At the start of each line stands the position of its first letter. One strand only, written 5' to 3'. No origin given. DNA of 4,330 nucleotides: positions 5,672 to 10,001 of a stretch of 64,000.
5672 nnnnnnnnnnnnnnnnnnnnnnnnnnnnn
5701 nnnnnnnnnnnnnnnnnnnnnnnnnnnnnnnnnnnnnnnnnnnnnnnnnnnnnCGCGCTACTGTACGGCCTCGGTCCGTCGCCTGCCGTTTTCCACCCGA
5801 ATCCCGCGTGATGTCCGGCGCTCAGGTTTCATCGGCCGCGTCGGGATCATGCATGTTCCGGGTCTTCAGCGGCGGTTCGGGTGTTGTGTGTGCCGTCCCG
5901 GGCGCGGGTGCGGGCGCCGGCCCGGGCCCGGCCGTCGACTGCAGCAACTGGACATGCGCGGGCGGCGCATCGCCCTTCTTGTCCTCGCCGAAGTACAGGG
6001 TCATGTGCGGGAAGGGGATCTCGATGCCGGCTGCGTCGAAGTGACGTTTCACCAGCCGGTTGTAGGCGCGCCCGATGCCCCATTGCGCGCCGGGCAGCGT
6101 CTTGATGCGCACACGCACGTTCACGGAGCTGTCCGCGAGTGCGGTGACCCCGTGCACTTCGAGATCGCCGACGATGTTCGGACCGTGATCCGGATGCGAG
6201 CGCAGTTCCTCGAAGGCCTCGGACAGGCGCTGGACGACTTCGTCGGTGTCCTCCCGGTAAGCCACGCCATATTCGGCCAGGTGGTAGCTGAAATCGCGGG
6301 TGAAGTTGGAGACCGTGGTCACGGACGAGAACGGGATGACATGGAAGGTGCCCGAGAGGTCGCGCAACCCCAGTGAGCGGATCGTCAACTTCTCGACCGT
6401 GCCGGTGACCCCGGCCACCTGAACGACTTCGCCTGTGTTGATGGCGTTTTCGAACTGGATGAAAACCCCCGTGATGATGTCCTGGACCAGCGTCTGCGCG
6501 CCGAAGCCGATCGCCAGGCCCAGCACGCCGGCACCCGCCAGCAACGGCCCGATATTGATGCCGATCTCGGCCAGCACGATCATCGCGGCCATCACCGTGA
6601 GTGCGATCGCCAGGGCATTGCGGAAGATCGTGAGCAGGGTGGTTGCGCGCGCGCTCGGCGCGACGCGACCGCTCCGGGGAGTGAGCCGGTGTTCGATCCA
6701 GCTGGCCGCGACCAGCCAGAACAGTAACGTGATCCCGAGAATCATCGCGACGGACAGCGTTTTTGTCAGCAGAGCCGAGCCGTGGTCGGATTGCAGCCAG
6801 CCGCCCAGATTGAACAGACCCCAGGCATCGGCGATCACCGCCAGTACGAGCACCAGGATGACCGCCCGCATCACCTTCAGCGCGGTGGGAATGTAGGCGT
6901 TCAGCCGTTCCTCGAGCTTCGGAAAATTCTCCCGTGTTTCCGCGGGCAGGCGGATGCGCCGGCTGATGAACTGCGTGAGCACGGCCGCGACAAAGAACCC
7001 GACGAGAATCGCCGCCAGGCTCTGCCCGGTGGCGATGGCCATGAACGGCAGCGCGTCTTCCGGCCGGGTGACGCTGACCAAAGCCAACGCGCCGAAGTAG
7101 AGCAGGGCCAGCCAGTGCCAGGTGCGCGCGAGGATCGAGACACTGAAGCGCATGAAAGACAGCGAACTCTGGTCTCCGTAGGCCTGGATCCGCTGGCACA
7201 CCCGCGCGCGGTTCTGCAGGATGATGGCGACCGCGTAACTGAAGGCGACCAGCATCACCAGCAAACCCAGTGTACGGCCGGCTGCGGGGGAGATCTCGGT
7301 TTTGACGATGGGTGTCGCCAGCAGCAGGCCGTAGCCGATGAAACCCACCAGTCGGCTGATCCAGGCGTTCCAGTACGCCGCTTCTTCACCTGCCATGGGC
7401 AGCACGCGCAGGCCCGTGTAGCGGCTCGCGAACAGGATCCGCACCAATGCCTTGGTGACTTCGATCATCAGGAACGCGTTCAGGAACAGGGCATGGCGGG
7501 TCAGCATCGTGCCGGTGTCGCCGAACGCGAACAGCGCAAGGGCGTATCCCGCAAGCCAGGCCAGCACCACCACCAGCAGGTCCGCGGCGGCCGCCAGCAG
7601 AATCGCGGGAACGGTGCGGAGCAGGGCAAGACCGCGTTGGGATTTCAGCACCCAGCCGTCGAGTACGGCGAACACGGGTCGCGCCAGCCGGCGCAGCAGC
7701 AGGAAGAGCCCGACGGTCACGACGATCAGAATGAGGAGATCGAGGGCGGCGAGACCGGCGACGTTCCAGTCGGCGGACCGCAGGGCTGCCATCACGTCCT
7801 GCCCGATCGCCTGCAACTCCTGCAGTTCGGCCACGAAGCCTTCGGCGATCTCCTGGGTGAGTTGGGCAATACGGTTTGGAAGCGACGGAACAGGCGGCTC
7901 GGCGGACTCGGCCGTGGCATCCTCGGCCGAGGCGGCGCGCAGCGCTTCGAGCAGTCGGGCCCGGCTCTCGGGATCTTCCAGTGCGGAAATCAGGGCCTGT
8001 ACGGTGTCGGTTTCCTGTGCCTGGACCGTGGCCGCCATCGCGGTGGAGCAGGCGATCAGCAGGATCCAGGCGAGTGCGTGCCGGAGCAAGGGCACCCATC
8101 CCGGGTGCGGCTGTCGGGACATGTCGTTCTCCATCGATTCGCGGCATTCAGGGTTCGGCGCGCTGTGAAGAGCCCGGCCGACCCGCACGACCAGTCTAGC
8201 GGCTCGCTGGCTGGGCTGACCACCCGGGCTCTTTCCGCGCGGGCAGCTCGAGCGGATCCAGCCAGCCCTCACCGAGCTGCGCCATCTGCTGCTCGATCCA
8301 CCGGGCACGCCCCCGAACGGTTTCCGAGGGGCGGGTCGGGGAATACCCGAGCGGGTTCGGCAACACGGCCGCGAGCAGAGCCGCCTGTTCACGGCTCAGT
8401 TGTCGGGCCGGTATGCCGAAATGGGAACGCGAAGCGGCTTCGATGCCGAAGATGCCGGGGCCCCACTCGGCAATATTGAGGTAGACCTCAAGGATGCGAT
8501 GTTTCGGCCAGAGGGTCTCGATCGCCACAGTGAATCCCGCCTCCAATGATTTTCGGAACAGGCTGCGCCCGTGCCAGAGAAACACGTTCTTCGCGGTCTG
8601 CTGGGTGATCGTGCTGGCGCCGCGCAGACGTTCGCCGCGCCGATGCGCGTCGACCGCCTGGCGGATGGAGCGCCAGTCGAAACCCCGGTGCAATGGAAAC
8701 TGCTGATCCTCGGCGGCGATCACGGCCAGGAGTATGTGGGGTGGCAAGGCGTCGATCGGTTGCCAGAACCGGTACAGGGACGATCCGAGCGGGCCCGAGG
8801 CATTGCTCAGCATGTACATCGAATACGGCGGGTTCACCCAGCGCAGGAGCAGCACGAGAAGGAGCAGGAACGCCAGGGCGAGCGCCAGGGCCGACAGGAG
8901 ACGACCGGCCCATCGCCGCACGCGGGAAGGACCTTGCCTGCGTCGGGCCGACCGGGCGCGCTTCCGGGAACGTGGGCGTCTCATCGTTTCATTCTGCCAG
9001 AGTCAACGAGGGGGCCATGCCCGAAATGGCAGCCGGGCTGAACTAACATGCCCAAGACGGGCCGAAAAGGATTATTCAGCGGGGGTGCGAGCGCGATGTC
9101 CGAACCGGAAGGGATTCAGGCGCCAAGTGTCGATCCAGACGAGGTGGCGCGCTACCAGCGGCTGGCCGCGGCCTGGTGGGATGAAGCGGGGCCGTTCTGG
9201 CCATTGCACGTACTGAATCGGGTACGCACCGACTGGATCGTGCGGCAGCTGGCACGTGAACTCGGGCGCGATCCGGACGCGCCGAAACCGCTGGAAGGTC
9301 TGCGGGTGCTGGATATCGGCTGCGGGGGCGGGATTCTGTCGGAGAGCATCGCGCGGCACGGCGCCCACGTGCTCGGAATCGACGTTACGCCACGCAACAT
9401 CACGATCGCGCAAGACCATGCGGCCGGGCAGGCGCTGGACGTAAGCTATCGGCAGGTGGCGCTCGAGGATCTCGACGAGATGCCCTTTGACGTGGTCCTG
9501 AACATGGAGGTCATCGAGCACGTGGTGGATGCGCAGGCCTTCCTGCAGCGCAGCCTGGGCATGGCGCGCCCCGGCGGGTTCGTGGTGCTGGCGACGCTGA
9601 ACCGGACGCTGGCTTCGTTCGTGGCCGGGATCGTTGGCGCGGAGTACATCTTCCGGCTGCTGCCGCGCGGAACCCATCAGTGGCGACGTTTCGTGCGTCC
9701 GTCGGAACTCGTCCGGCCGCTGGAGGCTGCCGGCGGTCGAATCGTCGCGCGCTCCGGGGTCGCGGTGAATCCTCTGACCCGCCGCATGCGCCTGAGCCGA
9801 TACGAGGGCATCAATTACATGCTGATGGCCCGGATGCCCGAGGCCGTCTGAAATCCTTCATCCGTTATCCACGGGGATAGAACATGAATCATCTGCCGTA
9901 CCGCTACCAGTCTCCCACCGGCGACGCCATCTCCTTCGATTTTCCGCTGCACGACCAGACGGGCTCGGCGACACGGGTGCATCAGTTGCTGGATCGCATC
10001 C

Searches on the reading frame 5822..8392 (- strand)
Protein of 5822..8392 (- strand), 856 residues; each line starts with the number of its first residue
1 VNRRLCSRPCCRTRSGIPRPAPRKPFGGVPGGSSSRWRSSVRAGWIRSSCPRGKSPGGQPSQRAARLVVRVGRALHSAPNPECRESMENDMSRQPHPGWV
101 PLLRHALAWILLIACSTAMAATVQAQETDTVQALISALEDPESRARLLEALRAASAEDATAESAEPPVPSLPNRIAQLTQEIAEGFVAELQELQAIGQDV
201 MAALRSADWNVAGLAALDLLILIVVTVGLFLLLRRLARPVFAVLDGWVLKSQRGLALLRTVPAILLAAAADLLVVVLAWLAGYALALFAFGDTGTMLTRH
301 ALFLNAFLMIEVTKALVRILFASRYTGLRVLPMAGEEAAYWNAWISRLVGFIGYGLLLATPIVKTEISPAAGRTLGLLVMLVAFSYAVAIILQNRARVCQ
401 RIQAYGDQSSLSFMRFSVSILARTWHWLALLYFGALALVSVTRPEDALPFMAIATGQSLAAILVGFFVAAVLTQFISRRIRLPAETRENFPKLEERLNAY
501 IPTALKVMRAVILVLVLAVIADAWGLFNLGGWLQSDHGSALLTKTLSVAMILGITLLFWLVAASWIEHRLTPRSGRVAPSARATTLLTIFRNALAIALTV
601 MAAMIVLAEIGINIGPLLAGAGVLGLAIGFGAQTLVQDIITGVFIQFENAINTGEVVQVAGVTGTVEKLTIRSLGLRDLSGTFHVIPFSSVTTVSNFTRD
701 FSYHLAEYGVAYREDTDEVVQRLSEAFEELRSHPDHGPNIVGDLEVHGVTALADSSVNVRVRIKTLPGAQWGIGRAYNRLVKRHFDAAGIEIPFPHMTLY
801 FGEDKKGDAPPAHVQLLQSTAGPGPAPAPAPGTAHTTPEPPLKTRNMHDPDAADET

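Call 73: search_protein_families(library=pfam, proteins=[window:5822-8392:-], max_evalue=0.00001)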
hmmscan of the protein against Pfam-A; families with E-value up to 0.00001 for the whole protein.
window:5822-8392:- (856 aa): 4 families
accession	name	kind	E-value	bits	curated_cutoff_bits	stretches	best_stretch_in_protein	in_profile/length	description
PF25392.1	MS_channel_TM1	-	1.2e-29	102.6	27.1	1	454-532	1-79/79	Mechanosensitive ion channel, transmembrane helix 1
PF00924.24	MS_channel_2nd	-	6.5e-15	55.4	20.2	1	634-699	1-68/68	Mechanosensitive ion channel, beta-domain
PF21088.3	MS_channel_1st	-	1.1e-08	35.3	23.1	1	593-633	2-42/42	Mechanosensitive ion channel, transmembrane helices 2/3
PF21082.3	MS_channel_3rd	-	5.9e-06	27.1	21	0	707-792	4-88/88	Mechanosensitive ion channel MscS, C-terminal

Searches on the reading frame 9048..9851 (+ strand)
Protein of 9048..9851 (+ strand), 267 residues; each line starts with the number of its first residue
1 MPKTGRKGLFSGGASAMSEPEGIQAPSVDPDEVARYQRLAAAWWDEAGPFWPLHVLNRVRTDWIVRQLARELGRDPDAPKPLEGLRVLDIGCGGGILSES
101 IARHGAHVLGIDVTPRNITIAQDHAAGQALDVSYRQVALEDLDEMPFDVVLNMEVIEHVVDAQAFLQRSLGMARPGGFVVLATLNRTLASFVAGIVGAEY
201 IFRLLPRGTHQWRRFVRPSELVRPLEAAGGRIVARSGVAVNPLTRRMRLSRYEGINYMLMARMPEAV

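Call 73: search_protein_families(library=pfam, proteins=[window:9048-9851:+], max_evalue=0.00001)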
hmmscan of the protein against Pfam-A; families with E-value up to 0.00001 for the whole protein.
window:9048-9851:+ (267 aa): 8 families
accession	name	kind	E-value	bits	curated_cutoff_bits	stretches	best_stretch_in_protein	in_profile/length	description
PF13489.12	Methyltransf_23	-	4.7e-19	69.1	27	1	78-233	17-162/164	Methyltransferase domain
PF08241.18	Methyltransf_11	-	9e-18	65.1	21.2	1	88-181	1-95/95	Methyltransferase domain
PF13649.12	Methyltransf_25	-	3.6e-16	60.1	27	1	87-177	1-97/97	Methyltransferase domain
PF13847.12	Methyltransf_31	-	6.9e-15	55.4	27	1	83-185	3-113/145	Methyltransferase domain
PF08242.18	Methyltransf_12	-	7.4e-15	55.9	30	1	88-178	1-97/98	Methyltransferase domain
PF02353.26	CMAS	-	4.9e-10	39.6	27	1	83-187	62-170/273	Mycolic acid cyclopropane synthetase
PF06325.19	PrmA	-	3.1e-06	27.4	22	1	84-152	162-232/296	Ribosomal protein L11 methyltransferase (PrmA)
PF08003.17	Methyltransf_9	-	6.6e-06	25.8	23.8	1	80-184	112-220/315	Protein of unknown function (DUF1698)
